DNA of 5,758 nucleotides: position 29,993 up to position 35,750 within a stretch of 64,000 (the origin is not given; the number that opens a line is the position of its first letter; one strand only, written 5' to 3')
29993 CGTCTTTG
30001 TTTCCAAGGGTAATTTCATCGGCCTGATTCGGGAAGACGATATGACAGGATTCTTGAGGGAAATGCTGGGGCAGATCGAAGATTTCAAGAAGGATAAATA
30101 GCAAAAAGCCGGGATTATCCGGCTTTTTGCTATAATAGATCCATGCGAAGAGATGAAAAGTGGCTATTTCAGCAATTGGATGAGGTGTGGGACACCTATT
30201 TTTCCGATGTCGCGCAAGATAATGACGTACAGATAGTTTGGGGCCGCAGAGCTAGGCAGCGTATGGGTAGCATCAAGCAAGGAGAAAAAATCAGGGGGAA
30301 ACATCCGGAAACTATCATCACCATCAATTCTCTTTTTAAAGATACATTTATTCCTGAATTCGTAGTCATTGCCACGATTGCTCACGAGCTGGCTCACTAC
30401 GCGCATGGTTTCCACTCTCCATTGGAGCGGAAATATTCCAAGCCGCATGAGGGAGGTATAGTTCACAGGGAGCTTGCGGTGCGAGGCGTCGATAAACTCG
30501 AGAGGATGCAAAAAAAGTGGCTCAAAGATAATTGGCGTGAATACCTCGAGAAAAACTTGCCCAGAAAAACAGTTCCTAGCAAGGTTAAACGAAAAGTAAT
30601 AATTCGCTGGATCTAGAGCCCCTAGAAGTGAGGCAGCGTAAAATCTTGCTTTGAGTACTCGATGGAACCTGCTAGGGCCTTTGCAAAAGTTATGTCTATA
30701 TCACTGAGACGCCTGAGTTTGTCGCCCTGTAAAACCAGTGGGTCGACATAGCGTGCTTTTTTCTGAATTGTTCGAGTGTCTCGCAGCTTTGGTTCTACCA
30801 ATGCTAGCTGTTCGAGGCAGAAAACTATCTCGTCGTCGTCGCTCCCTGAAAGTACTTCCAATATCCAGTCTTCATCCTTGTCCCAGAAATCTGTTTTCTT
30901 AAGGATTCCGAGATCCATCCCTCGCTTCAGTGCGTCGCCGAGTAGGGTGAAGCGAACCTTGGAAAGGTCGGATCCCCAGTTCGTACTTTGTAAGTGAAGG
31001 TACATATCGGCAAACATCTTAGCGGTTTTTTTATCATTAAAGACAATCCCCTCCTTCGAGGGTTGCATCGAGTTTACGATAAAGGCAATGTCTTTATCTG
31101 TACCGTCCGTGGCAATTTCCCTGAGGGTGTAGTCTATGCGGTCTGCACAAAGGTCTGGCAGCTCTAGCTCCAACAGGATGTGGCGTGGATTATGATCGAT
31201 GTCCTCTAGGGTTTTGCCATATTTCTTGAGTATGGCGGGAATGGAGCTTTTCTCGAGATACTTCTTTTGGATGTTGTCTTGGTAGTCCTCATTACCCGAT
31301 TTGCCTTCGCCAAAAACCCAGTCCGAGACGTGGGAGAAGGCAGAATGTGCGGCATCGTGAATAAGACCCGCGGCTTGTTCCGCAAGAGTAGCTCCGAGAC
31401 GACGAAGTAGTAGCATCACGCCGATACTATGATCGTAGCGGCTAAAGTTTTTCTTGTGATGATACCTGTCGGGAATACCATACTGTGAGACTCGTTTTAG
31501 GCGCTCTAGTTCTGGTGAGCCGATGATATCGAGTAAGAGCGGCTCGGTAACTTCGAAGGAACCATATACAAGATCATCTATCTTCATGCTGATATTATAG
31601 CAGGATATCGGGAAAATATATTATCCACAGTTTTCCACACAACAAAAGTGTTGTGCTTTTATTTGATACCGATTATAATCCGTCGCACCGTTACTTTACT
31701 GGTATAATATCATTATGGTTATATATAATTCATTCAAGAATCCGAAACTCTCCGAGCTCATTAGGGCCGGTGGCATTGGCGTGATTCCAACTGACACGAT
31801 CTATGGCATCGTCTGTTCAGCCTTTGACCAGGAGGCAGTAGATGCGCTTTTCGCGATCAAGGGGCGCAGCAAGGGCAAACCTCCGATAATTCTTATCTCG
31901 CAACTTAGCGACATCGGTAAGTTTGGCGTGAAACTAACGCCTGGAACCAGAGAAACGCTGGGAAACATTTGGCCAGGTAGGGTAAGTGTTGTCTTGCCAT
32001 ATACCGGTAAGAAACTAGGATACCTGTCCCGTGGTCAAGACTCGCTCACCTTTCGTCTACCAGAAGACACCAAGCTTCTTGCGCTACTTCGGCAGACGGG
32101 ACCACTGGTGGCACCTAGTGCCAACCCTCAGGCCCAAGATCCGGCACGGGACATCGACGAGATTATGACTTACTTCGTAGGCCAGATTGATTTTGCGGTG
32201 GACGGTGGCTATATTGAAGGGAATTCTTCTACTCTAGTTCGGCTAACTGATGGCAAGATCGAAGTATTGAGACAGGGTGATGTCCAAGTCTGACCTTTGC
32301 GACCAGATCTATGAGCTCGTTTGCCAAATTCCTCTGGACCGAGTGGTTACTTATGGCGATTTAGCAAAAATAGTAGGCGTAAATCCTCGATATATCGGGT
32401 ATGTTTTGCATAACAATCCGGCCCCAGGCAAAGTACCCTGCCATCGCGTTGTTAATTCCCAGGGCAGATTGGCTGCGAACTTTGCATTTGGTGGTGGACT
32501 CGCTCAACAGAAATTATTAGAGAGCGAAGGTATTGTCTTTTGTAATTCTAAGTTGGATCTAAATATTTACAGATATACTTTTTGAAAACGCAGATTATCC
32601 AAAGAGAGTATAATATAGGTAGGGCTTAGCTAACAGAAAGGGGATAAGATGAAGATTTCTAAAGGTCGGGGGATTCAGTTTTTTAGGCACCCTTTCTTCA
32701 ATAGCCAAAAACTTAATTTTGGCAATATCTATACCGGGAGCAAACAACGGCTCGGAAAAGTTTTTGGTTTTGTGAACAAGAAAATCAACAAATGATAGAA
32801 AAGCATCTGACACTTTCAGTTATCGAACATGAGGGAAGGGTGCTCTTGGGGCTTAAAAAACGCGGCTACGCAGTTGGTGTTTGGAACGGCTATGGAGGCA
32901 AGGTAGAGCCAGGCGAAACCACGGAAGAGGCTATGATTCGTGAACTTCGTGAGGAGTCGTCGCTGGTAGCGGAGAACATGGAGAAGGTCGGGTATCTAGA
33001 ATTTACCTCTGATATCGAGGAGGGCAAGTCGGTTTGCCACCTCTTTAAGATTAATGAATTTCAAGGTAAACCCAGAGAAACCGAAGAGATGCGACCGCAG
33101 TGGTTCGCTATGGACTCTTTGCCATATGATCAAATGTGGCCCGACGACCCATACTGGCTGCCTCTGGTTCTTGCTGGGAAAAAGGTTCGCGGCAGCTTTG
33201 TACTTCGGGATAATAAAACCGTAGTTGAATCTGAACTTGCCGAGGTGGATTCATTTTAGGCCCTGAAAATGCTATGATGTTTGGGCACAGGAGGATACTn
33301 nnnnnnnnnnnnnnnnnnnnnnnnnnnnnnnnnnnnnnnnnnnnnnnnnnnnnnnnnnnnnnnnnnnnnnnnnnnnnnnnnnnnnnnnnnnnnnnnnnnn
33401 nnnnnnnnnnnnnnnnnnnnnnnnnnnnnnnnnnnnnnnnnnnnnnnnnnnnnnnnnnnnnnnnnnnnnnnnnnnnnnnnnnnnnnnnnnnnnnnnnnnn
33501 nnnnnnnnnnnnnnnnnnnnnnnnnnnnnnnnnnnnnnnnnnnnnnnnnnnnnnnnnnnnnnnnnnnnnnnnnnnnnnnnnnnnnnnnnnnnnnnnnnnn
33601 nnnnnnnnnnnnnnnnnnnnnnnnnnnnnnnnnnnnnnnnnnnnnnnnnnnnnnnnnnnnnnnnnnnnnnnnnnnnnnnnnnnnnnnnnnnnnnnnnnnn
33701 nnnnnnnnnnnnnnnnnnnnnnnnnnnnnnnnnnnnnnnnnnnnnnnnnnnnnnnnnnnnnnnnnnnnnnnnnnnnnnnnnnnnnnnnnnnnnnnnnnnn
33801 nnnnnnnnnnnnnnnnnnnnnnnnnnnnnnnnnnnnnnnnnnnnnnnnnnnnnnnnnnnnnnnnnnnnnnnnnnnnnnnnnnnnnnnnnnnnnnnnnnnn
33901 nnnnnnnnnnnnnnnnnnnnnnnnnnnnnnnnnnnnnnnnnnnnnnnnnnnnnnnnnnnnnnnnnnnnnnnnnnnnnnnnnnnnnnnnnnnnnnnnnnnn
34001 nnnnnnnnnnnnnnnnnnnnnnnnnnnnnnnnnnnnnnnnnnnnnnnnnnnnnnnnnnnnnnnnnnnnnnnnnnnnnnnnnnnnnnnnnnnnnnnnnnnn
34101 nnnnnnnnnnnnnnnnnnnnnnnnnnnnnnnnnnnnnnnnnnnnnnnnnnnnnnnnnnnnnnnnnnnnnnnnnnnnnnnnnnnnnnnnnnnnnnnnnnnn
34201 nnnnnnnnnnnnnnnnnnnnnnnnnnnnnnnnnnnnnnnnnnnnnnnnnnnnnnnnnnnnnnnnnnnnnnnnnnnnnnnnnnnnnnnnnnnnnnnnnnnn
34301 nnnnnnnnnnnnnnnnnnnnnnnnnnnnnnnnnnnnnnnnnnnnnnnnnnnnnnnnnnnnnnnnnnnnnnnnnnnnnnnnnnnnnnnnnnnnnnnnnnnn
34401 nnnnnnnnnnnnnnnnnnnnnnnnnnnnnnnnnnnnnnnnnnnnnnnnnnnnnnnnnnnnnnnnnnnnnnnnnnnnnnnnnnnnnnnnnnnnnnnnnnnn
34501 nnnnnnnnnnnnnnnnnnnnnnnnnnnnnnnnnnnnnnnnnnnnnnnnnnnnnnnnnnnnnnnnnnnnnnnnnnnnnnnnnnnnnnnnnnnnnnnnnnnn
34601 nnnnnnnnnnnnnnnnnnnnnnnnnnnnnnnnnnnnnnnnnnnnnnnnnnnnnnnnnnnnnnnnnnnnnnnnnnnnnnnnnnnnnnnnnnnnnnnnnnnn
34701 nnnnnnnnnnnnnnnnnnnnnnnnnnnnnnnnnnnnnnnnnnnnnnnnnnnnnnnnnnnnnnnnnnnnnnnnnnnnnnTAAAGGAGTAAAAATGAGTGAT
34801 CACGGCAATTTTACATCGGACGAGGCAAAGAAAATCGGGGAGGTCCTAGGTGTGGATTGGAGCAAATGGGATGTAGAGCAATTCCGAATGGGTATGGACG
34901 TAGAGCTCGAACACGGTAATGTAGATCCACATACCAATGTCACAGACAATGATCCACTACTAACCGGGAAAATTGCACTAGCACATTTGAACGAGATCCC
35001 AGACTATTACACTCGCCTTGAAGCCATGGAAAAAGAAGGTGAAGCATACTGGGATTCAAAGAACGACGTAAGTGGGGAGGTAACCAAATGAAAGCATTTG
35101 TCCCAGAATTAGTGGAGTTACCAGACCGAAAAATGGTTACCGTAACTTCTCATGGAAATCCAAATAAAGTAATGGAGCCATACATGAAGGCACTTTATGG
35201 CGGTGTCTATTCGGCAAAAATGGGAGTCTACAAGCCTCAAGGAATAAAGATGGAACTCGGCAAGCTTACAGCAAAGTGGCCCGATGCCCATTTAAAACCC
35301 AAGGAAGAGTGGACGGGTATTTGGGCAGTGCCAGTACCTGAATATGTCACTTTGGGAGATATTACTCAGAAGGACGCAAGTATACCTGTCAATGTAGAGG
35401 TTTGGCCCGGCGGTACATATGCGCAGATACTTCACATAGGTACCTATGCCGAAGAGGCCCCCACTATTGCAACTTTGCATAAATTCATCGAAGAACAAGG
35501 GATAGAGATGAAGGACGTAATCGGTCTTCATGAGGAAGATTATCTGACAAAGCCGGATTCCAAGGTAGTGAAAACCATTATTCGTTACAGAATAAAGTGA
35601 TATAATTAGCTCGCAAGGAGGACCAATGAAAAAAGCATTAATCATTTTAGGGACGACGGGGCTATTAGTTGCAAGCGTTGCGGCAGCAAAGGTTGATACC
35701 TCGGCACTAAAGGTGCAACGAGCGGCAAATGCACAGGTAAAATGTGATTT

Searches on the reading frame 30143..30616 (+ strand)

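Call 32: search_protein_families(library=pfam, proteins=[window:30143-30616:+], max_evalue=0.001)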
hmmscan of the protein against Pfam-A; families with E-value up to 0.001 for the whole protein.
window:30143-30616:+ (157 aa): 1 family
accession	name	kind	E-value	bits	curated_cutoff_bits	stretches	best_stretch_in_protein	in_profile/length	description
PF10263.15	SprT-like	-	0.00046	20.5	25.6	1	16-91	8-76/108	SprT-like family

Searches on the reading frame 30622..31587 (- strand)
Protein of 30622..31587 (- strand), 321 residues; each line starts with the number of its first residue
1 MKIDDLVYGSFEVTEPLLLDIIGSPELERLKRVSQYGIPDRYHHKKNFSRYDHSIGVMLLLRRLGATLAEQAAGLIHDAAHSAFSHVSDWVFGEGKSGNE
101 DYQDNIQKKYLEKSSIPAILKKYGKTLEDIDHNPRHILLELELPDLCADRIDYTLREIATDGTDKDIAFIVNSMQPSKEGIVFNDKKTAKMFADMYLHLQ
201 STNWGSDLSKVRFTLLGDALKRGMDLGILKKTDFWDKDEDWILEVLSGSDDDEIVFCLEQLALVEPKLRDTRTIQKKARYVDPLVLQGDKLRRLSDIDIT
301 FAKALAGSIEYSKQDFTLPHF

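Call 32: search_protein_families(library=pfam, proteins=[window:30622-31587:-], max_evalue=0.001)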
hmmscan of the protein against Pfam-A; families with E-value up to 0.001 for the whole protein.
window:30622-31587:- (321 aa): 1 family
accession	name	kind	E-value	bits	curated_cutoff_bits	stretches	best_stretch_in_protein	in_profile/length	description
PF01966.28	HD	-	7.6e-06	26.6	22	1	50-91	1-48/116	HD domain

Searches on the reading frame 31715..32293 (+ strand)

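Call 32: search_protein_families(library=pfam, proteins=[window:31715-32293:+], max_evalue=0.001)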
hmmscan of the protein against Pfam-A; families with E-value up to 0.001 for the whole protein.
window:31715-32293:+ (192 aa): 1 family
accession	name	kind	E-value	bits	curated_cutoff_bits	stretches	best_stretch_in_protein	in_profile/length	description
PF01300.24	Sua5_yciO_yrdC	-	9.7e-42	142.9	25.1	1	14-188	1-178/178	Telomere recombination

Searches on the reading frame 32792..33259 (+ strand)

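Call 34: search_protein_families(library=pfam, proteins=[window:32792-33259:+], max_evalue=0.001)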
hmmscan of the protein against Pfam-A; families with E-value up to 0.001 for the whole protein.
window:32792-33259:+ (155 aa): 1 family
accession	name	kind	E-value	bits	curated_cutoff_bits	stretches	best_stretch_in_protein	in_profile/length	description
PF00293.34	NUDIX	-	2.5e-15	57.1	21.1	1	10-125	10-133/134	NUDIX domain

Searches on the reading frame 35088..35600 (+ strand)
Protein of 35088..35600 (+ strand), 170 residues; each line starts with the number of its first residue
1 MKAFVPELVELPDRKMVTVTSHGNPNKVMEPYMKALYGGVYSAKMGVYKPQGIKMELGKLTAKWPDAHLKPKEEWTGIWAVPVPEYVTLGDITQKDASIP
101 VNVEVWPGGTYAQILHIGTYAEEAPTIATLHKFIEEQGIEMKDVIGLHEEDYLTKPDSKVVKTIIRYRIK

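Call 34: search_protein_families(library=pfam, proteins=[window:35088-35600:+], max_evalue=0.001)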
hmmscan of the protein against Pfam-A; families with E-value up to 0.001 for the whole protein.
window:35088-35600:+ (170 aa): 1 family
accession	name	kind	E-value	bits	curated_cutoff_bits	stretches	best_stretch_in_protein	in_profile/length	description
PF06445.20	GyrI-like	-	2.6e-09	38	26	1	6-164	3-151/155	GyrI-like small molecule binding domain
